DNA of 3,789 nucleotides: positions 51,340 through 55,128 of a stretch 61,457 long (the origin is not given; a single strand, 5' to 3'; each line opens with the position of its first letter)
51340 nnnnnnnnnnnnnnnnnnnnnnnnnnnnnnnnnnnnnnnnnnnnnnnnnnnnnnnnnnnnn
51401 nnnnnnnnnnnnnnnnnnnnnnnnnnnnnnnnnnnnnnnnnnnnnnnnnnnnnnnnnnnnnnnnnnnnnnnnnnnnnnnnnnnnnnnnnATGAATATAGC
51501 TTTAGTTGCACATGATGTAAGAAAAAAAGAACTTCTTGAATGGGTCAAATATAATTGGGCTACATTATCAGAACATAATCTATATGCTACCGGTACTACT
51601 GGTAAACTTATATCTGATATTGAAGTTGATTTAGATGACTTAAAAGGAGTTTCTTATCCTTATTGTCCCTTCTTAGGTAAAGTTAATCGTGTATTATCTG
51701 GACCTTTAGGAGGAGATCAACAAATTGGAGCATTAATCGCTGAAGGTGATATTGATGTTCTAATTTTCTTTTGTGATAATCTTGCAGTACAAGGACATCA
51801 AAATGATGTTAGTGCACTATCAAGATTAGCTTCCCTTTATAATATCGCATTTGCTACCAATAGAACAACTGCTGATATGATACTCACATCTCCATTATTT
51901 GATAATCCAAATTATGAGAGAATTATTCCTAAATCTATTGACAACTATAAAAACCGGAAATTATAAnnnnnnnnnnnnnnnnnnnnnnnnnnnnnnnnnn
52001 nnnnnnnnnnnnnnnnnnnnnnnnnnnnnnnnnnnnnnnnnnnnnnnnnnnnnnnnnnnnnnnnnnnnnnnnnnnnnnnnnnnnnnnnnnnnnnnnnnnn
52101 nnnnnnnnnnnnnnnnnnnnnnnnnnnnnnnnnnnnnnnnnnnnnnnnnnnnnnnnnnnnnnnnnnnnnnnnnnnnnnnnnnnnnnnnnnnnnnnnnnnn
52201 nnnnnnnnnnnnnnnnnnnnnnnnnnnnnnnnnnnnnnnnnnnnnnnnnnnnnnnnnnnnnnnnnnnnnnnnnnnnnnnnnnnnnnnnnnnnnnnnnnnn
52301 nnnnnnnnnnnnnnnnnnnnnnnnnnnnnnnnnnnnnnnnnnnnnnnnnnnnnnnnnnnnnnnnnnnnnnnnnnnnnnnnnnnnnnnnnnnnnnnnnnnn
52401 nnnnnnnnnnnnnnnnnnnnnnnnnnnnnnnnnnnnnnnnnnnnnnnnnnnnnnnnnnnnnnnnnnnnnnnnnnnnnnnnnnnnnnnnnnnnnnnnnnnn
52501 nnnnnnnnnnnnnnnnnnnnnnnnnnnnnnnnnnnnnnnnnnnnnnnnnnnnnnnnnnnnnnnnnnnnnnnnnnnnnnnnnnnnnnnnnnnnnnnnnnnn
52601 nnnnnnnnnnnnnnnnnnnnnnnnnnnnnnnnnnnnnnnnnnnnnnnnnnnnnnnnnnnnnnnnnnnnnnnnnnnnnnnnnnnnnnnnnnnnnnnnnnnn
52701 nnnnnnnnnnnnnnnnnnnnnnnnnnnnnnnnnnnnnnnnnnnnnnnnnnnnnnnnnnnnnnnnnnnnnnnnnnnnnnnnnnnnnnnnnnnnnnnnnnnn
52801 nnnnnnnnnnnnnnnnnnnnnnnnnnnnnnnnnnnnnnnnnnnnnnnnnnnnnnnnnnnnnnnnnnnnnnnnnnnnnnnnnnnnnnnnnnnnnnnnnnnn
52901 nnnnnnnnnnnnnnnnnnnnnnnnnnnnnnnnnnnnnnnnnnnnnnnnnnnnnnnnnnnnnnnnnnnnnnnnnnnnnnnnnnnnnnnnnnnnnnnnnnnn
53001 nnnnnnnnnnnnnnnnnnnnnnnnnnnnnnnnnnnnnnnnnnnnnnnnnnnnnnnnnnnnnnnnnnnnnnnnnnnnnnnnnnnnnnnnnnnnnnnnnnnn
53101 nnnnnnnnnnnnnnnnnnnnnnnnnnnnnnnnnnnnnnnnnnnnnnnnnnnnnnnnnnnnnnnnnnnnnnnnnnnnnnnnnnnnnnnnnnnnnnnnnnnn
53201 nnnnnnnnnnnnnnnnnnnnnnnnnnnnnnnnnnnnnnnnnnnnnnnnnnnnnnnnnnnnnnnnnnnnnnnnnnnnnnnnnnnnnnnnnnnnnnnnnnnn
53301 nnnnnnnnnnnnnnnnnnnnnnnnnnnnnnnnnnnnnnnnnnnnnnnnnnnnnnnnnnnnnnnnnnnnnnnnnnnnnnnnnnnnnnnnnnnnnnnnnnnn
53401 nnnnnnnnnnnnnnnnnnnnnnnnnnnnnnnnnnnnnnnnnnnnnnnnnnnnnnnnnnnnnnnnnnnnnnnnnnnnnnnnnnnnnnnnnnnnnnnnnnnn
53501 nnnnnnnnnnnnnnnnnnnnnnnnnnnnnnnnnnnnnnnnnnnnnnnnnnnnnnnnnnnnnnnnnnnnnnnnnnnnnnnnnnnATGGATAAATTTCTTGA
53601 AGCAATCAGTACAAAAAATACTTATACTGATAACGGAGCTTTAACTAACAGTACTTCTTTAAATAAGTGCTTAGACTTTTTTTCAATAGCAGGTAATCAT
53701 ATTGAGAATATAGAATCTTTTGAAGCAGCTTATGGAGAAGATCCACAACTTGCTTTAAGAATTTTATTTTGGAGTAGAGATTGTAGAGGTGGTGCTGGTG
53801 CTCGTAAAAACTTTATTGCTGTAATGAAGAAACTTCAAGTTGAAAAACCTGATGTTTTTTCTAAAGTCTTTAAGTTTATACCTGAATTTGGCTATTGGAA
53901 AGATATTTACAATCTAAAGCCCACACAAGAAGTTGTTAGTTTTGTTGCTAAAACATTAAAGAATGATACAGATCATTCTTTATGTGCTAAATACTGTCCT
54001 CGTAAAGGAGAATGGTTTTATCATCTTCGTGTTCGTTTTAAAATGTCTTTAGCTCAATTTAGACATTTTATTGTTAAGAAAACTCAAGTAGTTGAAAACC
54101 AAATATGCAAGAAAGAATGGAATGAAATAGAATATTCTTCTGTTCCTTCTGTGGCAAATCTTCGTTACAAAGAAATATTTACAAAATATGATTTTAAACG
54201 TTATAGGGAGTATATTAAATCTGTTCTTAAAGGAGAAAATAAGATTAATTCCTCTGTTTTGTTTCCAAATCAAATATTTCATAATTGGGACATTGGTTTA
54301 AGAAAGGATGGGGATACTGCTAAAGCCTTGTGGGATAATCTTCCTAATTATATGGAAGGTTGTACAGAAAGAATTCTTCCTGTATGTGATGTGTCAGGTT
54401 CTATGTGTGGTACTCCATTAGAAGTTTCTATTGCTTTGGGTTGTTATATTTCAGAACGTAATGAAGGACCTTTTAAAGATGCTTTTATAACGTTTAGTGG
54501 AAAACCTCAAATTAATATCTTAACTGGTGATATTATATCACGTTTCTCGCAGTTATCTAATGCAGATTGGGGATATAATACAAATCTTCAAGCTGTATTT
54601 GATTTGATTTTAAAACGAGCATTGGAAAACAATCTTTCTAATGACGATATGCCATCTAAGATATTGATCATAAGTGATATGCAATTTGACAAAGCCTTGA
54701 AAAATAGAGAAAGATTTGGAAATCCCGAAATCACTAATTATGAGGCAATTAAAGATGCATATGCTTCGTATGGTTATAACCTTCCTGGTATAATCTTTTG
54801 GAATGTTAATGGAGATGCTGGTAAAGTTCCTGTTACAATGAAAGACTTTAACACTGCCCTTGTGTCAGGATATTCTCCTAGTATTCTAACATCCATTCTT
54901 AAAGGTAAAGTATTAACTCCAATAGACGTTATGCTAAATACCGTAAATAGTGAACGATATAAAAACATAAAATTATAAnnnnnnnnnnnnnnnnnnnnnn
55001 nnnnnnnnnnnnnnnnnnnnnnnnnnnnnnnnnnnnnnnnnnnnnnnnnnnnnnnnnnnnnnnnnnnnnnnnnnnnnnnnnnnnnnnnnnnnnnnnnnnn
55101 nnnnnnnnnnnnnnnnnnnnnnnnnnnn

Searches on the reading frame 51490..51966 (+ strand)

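Call 16: search_protein_families(library=pfam, proteins=[window:51490-51966:+], max_evalue=0.01)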
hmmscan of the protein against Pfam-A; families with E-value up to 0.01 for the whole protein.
window:51490-51966:+ (158 aa): 1 family
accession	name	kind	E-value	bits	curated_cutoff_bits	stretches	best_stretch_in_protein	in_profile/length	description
PF02142.27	MGS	-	5.1e-12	46.2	24.1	1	64-123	36-94/94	MGS-like domain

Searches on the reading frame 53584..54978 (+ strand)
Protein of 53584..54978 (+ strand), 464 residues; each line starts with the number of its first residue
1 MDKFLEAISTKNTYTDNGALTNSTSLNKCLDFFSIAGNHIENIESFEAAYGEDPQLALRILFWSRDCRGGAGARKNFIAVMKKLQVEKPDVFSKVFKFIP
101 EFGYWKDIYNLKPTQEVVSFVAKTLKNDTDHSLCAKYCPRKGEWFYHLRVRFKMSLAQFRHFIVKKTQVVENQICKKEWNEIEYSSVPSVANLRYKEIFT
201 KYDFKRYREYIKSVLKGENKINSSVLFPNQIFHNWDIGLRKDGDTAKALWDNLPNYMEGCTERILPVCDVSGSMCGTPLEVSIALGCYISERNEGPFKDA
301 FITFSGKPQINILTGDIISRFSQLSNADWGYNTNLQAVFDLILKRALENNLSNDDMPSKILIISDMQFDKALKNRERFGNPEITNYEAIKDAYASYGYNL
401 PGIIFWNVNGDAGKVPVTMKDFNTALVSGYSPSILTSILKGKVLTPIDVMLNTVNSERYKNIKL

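Call 11: search_protein_families(library=phrogs, proteins=[window:53584-54978:+])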
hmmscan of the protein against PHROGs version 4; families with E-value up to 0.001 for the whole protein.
window:53584-54978:+ (464 aa): 2 families
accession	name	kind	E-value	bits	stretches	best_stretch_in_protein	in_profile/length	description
phrog_850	-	DNA, RNA and nucleotide metabolism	1.8e-123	413.9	1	1-460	1-475/476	RNA-binding protein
phrog_12912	-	unknown function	8.4e-16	59.5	1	32-201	13-182/211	-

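Call 16: search_protein_families(library=pfam, proteins=[window:53584-54978:+], max_evalue=0.01)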
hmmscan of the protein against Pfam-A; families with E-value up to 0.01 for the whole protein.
window:53584-54978:+ (464 aa): 2 families
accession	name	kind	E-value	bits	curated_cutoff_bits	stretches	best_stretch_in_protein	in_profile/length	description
PF25043.1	DUF7788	-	5.4e-52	176.7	27.1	1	265-444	3-188/221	Domain of unknown function (DUF7788)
PF11443.14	DUF2828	-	2.2e-31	109.6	29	2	118-234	252-365/405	Domain of unknown function (DUF2828)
